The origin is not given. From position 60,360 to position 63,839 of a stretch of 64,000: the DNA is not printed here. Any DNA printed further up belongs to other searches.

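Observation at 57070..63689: PLD-SNF2 fusion plus large N6A methyltransferase: a reduced DISARM-class-1-like or atypical restriction-modification module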

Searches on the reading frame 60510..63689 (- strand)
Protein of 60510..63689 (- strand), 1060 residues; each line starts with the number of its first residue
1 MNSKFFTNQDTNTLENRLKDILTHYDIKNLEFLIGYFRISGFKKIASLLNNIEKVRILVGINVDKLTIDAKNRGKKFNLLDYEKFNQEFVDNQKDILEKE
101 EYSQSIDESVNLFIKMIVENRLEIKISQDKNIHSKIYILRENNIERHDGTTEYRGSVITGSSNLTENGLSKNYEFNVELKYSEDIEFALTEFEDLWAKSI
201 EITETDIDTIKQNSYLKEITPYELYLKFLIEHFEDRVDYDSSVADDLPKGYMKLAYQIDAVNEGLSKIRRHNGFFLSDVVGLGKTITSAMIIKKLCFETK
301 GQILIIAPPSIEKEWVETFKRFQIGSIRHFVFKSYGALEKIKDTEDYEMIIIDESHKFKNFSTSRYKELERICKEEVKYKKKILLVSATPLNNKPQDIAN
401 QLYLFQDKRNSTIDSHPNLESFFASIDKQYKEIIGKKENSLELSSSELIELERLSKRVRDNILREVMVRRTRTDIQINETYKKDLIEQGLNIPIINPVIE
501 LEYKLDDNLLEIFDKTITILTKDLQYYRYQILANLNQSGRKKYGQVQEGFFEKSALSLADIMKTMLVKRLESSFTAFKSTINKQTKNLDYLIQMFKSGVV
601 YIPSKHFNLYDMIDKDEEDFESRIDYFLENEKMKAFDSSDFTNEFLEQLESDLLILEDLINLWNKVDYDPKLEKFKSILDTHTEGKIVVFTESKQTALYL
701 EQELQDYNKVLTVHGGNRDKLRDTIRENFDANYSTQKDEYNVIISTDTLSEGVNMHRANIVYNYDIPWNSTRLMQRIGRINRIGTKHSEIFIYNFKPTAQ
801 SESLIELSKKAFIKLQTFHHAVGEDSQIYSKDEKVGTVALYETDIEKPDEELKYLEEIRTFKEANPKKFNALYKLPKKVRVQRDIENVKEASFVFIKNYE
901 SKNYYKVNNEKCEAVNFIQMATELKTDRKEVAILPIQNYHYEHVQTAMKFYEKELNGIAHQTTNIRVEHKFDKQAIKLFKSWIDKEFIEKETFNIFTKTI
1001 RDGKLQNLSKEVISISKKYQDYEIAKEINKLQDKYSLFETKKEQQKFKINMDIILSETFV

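Call 5: search_protein_families(library=pfam, proteins=[window:60510-63689:-], max_evalue=0.01)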
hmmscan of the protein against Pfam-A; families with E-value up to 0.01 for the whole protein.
window:60510-63689:- (1060 aa): 7 families
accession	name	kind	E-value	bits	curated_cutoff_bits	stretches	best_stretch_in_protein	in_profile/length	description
PF00271.37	Helicase_C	-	1.4e-22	80.5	23.5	1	671-784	2-110/110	Helicase conserved C-terminal domain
PF00176.29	SNF2-rel_dom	-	1.5e-13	51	24.9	2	256-333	1-85/290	SNF2-related domain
PF13091.12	PLDc_2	-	2.2e-09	37.7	27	1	69-196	31-132/132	PLD-like domain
PF04851.21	ResIII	-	3.3e-08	34.1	22.5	1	255-390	6-162/164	Type III restriction enzyme, res subunit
PF00270.35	DEAD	-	2.9e-06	27.6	26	1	331-395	98-164/167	DEAD/DEAH box helicase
PF22590.2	Cas3-like_C_2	-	0.00011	22.9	27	1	693-782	11-103/106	CRISPR-associated nuclease/helicase Cas3, C-terminal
PF13872.12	AAA_34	-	0.0025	17.2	27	0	255-302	45-91/306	P-loop containing NTP hydrolase pore-1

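Call 6: search_protein_families(library=padloc, proteins=[window:60510-63689:-], max_evalue=0.01)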
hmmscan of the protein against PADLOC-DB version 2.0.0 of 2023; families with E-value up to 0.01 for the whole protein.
window:60510-63689:- (1060 aa): 40 families (the best 25 are shown)
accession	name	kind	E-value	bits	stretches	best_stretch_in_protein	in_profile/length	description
PDLC02621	DrmD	-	1e-42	144.5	2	449-830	316-675/1040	DrmD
PDLC01075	C3a139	-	3.2e-40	136.3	1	26-898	21-828/948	HKD+Snf2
PDLC00659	HmaA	-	2.6e-33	113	3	568-787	378-614/1176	SNF2 helicase / DEAD-box helicase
PDLC02840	DpdE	-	1.8e-29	100.7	2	256-454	163-360/1091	DpdE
PDLC02843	DpdE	-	2.5e-29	99.8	2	274-402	178-309/1091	DpdE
PDLC02623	DrmD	-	3.2e-29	99.3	1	623-864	471-700/1040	DrmD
PDLC02504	BrxHI|BrxHII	-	1.2e-28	97.6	2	564-804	374-601/971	BrxHII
PDLC02500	BrxHI|BrxHII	-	4.3e-28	96.3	2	683-789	479-579/933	BrxHI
PDLC02572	DrmA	-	2.1e-25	86.8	2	558-800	392-638/1043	DrmA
PDLC02193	PLD_Helicase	-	9.8e-25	84.8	2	31-321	29-296/905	-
PDLC02632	DrmD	-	1.6e-21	74.5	2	559-803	396-644/662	DrmD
PDLC02619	DrmD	-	8.1e-21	71.9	3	619-792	338-542/872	DrmD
PDLC02620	DrmD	-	2e-20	70.4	2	559-802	364-595/1060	DrmD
PDLC02633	DrmD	-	4.3e-20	69.3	2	554-799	393-644/839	DrmD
PDLC02846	DpdE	-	8.4e-17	58.3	2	272-361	180-290/1034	DpdE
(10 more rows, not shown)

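Call 7: search_protein_families(library=ncbifam, proteins=[window:60510-63689:-], max_evalue=0.01)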
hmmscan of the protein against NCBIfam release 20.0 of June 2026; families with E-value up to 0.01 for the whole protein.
window:60510-63689:- (1060 aa): 23 families
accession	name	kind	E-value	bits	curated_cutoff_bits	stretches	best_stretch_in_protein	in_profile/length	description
NF038317.1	DISARM_DrmD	equivalog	3.3e-47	161.4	610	2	458-831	309-659/1021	DISARM system SNF2-like helicase DrmD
NF042964.1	phospholipD_antiphage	equivalog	4.2e-44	151.1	1100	2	344-796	357-802/895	phospholipase D-like domain-containing anti-phage protein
NF041062.1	DpdE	equivalog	8e-37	126.7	500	2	274-398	173-305/1048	protein DpdE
NF003426.0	PRK04914.1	equivalog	2.2e-24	85.8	576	2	666-843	476-648/959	RNA polymerase-associated protein RapA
NF038318.1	DISARM_DrmD_b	equivalog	4e-18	64.9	950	2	641-1014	360-741/868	DISARM system SNF2-like helicase DrmD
NF008394.0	PRK11192.1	equivalog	3.1e-11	42.8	507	1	667-790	230-348/441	ATP-dependent RNA helicase SrmB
TIGR02621.3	cas3_GSU0051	exception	3.7e-11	42.6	400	1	677-800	263-390/854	type I-G CRISPR-associated helicase/endonuclease Cas3g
NF053631.1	RNA_helic_CshA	equivalog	8.3e-11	41.4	646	1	661-834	214-382/434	degradosome RNA helicase CshA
NF010337.0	PRK13766.1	equivalog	1.2e-10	40.1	610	1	660-810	337-492/781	Hef nuclease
NF008744.0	PRK11776.1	equivalog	3e-10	39.3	524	1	663-816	221-368/460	ATP-dependent RNA helicase DbpA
NF058637.1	helic_SCO1167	equivalog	5.9e-08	31.2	1200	1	671-786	764-877/932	SCO1167/SCO6262 family helicase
NF053711.1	RNA_heli_RhlE1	exception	1.4e-07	30.6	750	1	666-790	226-345/434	RNA helicase RhlE1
NF003419.0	PRK04837.1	equivalog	1.2e-06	27.5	588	1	670-790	242-357/424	ATP-dependent RNA helicase RhlB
NF003390.0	PRK04537.1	equivalog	3.1e-06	26.6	732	1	721-788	295-356/572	ATP-dependent RNA helicase RhlB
TIGR00614.1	recQ_fam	subfamily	3.4e-06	26.1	219.8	1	673-811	214-348/470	RecQ family ATP-dependent DNA helicase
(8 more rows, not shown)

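Call 13: find_homologous_proteins(query=window:60510-63689:-, max_evalue=1e-10)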
Query window:60510-63689:- (1060 aa): 7550 proteins with E <= 1e-10 among 8000 candidates; the best 120 are listed.
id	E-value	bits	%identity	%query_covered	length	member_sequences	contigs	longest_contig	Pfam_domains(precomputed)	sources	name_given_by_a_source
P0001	0.0e+0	2105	91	100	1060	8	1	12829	PF00270.36,PF00176.30,PF13091.13,PF00271.38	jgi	-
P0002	0.0e+0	2094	90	100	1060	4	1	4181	PF00270.36,PF00176.30,PF13091.13,PF00271.38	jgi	jgi:superfamily II DNA/RNA helicase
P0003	0.0e+0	2064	89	100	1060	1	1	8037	PF00270.36,PF00176.30,PF13091.13,PF00271.38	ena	-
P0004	0.0e+0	2019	86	100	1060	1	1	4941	PF00270.36,PF00176.30,PF13091.13,PF00271.38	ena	-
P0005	0.0e+0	1979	85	100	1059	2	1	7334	PF00270.36,PF00176.30,PF13091.13,PF00271.38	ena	-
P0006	0.0e+0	1886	80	100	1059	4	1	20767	PF00270.36,PF00176.30,PF13091.13,PF00271.38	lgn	-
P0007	0.0e+0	1882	80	100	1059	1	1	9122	PF00270.36,PF00176.30,PF13091.13,PF00271.38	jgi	jgi:superfamily II DNA/RNA helicase/DNA-binding transcriptional ArsR family regulator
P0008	0.0e+0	1882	80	100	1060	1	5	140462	PF00270.36,PF00176.30,PF13091.13,PF00271.38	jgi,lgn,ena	-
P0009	0.0e+0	1875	81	100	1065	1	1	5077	PF00270.36,PF00176.30,PF13091.13,PF00271.38,PF04851.22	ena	-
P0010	0.0e+0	1871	79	100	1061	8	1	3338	PF00270.36,PF00176.30,PF13091.13,PF00271.38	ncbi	-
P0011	0.0e+0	1870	80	100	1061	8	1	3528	PF00270.36,PF00176.30,PF13091.13,PF00271.38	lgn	-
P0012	0.0e+0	1866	79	100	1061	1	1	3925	PF00270.36,PF00176.30,PF13091.13,PF00271.38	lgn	-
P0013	0.0e+0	1864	79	100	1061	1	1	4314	PF00270.36,PF00176.30,PF13091.13,PF09565.17,PF00271.38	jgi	jgi:superfamily II DNA/RNA helicase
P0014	0.0e+0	1860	80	100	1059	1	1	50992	PF00176.30,PF13091.13,PF00271.38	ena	-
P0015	0.0e+0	1858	79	100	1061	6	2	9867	PF00270.36,PF00176.30,PF13091.13,PF00271.38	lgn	-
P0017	0.0e+0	1857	79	100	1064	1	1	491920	PF00270.36,PF00176.30,PF13091.13,PF00271.38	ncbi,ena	-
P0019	0.0e+0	1843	79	100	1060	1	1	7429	PF00270.36,PF00176.30,PF13091.13,PF00271.38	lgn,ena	-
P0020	0.0e+0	1832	78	100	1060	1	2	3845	PF00176.30,PF13091.13,PF00271.38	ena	-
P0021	0.0e+0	1832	78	100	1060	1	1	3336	PF00176.30,PF13091.13,PF00271.38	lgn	-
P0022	0.0e+0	1831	78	100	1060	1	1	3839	PF00176.30,PF13091.13,PF00271.38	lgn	-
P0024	0.0e+0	1830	78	100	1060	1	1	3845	PF00176.30,PF13091.13,PF00271.38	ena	-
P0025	0.0e+0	1830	78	100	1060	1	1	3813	PF00176.30,PF13091.13,PF00271.38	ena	-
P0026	0.0e+0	1830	78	100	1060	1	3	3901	PF00176.30,PF13091.13,PF00271.38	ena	-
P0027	0.0e+0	1830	78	100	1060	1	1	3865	PF00176.30,PF13091.13,PF00271.38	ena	-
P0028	0.0e+0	1830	78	100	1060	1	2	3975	PF00176.30,PF13091.13,PF00271.38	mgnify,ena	mgnify:FL=1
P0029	0.0e+0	1829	78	100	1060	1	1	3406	PF00176.30,PF13091.13,PF00271.38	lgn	-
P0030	0.0e+0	1829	78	100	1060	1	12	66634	PF00176.30,PF13091.13,PF00271.38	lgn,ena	-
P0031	0.0e+0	1829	78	100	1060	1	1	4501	PF00176.30,PF13091.13,PF00271.38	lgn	-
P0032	0.0e+0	1829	78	100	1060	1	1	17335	PF00176.30,PF13091.13,PF00271.38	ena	-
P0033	0.0e+0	1829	78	100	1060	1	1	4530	PF00176.30,PF13091.13,PF00271.38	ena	-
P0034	0.0e+0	1829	78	100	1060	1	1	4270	PF00176.30,PF13091.13,PF00271.38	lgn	-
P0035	0.0e+0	1829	78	100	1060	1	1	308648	PF00176.30,PF13091.13,PF00271.38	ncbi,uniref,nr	ncbi:helicase-related protein [Aliarcobacter cryaerophilus]|uniref:helicase-related protein n=1 Tax=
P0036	0.0e+0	1829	78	100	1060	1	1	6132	PF00176.30,PF13091.13,PF00271.38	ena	-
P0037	0.0e+0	1829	78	100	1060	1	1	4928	PF00176.30,PF13091.13,PF00271.38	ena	-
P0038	0.0e+0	1829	78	100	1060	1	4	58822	PF00176.30,PF13091.13,PF00271.38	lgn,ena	-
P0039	0.0e+0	1828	78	100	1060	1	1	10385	PF00176.30,PF13091.13,PF00271.38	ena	-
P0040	0.0e+0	1828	78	100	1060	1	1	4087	PF00176.30,PF13091.13,PF00271.38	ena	-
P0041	0.0e+0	1828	78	100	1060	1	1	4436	PF00176.30,PF13091.13,PF00271.38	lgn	-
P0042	0.0e+0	1828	78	100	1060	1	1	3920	PF00176.30,PF13091.13,PF00271.38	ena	-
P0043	0.0e+0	1827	78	100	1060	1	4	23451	PF00176.30,PF13091.13,PF00271.38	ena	-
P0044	0.0e+0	1827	78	100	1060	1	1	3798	PF00176.30,PF13091.13,PF00271.38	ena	-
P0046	0.0e+0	1827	78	100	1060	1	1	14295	PF00176.30,PF13091.13,PF00271.38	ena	-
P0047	0.0e+0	1827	78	100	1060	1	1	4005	PF00176.30,PF13091.13,PF00271.38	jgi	-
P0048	0.0e+0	1827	78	100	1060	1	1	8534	PF00176.30,PF13091.13,PF00271.38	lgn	-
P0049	0.0e+0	1827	78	100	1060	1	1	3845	PF00176.30,PF13091.13,PF00271.38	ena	-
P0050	0.0e+0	1827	78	100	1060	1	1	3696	PF00176.30,PF13091.13,PF00271.38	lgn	-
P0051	0.0e+0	1827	78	100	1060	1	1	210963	PF00176.30,PF13091.13,PF00271.38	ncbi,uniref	ncbi:helicase-related protein [Aliarcobacter cryaerophilus]|uniref:helicase-related protein n=1 Tax=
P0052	0.0e+0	1827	78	100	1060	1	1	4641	PF00176.30,PF13091.13,PF00271.38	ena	-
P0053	0.0e+0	1827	78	100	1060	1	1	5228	PF00176.30,PF13091.13,PF00271.38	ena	-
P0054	0.0e+0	1827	78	100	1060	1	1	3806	PF00176.30,PF13091.13,PF00271.38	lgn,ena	-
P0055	0.0e+0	1827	78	100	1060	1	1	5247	PF00176.30,PF13091.13,PF00271.38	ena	-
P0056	0.0e+0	1827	78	100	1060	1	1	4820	PF00176.30,PF13091.13,PF00271.38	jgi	jgi:superfamily II DNA or RNA helicase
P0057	0.0e+0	1826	78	100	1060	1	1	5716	PF00176.30,PF13091.13,PF00271.38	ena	-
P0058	0.0e+0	1826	78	100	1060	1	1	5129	PF00176.30,PF13091.13,PF00271.38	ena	-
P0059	0.0e+0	1826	78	100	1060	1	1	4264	PF00176.30,PF13091.13,PF00271.38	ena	-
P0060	0.0e+0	1826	78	100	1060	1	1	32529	PF00176.30,PF13091.13,PF00271.38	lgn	-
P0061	0.0e+0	1826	78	100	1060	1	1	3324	PF00176.30,PF13091.13,PF00271.38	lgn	-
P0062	0.0e+0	1826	78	100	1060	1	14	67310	PF00176.30,PF13091.13,PF00271.38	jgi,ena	jgi:superfamily II DNA or RNA helicase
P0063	0.0e+0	1826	78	100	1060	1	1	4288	PF00176.30,PF13091.13,PF00271.38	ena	-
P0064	0.0e+0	1826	78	100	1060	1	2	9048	PF00176.30,PF13091.13,PF00271.38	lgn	-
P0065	0.0e+0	1826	78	100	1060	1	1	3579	PF00176.30,PF13091.13,PF00271.38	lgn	-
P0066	0.0e+0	1826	78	100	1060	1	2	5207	PF00176.30,PF13091.13,PF00271.38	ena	-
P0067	0.0e+0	1826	78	100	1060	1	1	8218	PF00176.30,PF13091.13,PF00271.38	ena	-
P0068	0.0e+0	1825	78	100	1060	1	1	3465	PF00176.30,PF13091.13,PF00271.38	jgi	-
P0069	0.0e+0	1825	78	100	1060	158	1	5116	PF00176.30,PF13091.13,PF00271.38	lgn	-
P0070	0.0e+0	1825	78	100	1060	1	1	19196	PF00176.30,PF13091.13,PF00271.38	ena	-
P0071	0.0e+0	1825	78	100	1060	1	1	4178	PF00176.30,PF13091.13,PF00271.38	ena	-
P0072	0.0e+0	1825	78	100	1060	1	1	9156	PF00176.30,PF13091.13,PF00271.38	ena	-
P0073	0.0e+0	1825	78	100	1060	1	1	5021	PF00176.30,PF13091.13,PF00271.38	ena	-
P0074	0.0e+0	1825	78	100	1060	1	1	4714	PF00176.30,PF13091.13,PF00271.38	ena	-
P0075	0.0e+0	1825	78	100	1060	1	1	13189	PF00176.30,PF13091.13,PF00271.38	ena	-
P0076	0.0e+0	1825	78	100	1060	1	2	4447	PF00176.30,PF13091.13,PF00271.38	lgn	-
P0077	0.0e+0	1825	78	100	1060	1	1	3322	PF00176.30,PF13091.13,PF00271.38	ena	-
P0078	0.0e+0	1825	78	100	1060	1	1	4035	PF00176.30,PF13091.13,PF00271.38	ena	-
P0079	0.0e+0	1824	78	100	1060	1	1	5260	PF00176.30,PF13091.13,PF00271.38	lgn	-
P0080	0.0e+0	1824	78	100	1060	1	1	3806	PF00176.30,PF13091.13,PF00271.38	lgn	-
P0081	0.0e+0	1824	78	100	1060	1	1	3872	PF00176.30,PF13091.13,PF00271.38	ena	-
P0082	0.0e+0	1824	78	100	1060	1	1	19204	PF00176.30,PF13091.13,PF00271.38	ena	-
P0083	0.0e+0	1824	78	100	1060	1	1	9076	PF00176.30,PF13091.13,PF00271.38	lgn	-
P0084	0.0e+0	1824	78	100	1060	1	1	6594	PF00176.30,PF13091.13,PF00271.38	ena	-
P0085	0.0e+0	1823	78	100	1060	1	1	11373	PF00176.30,PF13091.13,PF00271.38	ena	-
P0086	0.0e+0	1823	78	100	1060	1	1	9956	PF00176.30,PF13091.13,PF00271.38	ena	-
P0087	0.0e+0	1823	78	100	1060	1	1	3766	PF00176.30,PF13091.13,PF00271.38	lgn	-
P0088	0.0e+0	1823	78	100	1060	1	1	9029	PF00176.30,PF13091.13,PF00271.38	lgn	-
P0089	0.0e+0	1823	78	100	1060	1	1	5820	PF00176.30,PF13091.13,PF00271.38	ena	-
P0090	0.0e+0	1823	78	100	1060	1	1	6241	PF00176.30,PF13091.13,PF00271.38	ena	-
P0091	0.0e+0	1822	78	100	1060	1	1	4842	PF00176.30,PF13091.13,PF00271.38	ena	-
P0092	0.0e+0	1822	78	100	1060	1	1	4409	PF00176.30,PF13091.13,PF00271.38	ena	-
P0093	0.0e+0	1822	78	100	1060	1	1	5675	PF00176.30,PF13091.13,PF00271.38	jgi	-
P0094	0.0e+0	1822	78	100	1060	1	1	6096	PF00176.30,PF13091.13,PF00271.38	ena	-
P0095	0.0e+0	1822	78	100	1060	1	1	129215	PF00176.30,PF13091.13,PF00271.38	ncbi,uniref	ncbi:helicase-related protein [Aliarcobacter cryaerophilus]|uniref:helicase-related protein n=1 Tax=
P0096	0.0e+0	1822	78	100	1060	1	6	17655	PF00176.30,PF13091.13,PF00271.38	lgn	-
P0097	0.0e+0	1822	78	100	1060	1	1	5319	PF00176.30,PF13091.13,PF00271.38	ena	-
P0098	0.0e+0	1821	78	100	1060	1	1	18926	PF00176.30,PF13091.13,PF00271.38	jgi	jgi:superfamily II DNA or RNA helicase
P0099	0.0e+0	1821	78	100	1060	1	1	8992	PF00176.30,PF13091.13,PF00271.38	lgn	-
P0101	0.0e+0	1821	78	100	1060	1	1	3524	PF00176.30,PF13091.13,PF00271.38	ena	-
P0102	0.0e+0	1821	78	100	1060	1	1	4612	PF00176.30,PF13091.13,PF00271.38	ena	-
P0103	0.0e+0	1820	78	100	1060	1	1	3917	PF00176.30,PF13091.13,PF00271.38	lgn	-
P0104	0.0e+0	1820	78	100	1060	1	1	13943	PF00176.30,PF13091.13,PF00271.38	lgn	-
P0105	0.0e+0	1819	78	100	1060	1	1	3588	PF00176.30,PF13091.13,PF00271.38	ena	-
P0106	0.0e+0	1819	78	100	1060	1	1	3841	PF00176.30,PF13091.13,PF00271.38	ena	-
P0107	0.0e+0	1818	78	100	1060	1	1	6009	PF00176.30,PF13091.13,PF00271.38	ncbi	-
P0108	0.0e+0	1818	78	100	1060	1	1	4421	PF00176.30,PF13091.13,PF00271.38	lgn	-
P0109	0.0e+0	1818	78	100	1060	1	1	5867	PF00176.30,PF13091.13,PF00271.38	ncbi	-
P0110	0.0e+0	1818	78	100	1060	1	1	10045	PF00176.30,PF13091.13,PF00271.38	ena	-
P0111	0.0e+0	1818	78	100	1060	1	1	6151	PF00176.30,PF13091.13,PF00271.38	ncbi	-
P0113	0.0e+0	1817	78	100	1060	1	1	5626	PF00176.30,PF13091.13,PF00271.38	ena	-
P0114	0.0e+0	1817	78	100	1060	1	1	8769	PF00176.30,PF13091.13,PF00271.38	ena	-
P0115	0.0e+0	1816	78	100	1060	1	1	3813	PF00176.30,PF13091.13,PF00271.38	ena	-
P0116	0.0e+0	1816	78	100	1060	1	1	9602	PF00176.30,PF13091.13,PF00271.38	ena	-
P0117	0.0e+0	1815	78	100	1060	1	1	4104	PF00176.30,PF13091.13,PF00271.38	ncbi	-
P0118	0.0e+0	1813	77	100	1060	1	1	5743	PF00176.30,PF13091.13,PF00271.38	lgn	-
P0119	0.0e+0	1812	77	100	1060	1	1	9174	PF00176.30,PF13091.13,PF00271.38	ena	-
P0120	0.0e+0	1809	77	100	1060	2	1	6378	PF00176.30,PF13091.13,PF00271.38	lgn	-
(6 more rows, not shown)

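Call 15: find_encoding_contigs(protein=P0035, flank=10000, max_places=2)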
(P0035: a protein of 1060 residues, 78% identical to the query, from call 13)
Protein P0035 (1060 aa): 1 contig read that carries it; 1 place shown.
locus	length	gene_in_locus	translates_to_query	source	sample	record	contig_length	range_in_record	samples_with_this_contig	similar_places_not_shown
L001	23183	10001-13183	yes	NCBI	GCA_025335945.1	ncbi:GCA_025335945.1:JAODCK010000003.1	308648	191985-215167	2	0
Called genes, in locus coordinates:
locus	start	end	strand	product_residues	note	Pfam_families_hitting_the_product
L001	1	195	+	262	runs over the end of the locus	PF02634:FdhD-NarQ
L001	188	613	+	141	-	-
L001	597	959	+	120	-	PF00126:HTH_1 (weak)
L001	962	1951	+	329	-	-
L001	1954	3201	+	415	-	PF03453:MoeA_N, PF00994:MoCF_biosynth, PF03454:MoeA_C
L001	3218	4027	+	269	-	PF12849:PBP_like_2, PF13531:SBP_bac_11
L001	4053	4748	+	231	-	PF00528:BPD_transp_1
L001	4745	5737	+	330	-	PF02463:SMC_N (faint), PF00005:ABC_tran, PF13304:AAA_21 (faint)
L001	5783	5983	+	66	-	-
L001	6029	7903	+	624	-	-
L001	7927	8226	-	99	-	PF12823:DUF3817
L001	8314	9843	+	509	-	PF02310:B12-binding, PF04055:Radical_SAM, PF13311:DUF4080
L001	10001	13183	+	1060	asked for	PF13091:PLDc_2, PF00176:SNF2-rel_dom (weak), PF00271:Helicase_C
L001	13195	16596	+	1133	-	PF20473:MmeI_Mtase (weak), PF07669:Eco57I, PF12950:TaqI_C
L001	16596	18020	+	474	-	-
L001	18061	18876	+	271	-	PF04383:KilA-N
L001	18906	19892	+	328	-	PF13310:Virulence_RhuM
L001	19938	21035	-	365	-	PF05661:DUF808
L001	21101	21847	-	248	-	PF01522:Polysacc_deac_1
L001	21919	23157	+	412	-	PF00890:FAD_binding_2, PF01134:GIDA (faint), PF03486:HI0933_like, PF07992:Pyr_redox_2, PF12831:FAD_oxidored, PF13738:Pyr_redox_3 (weak), PF22780:HI0933_like_1st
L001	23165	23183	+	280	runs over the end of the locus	PF02588:YitT_membrane, PF10035:DUF2179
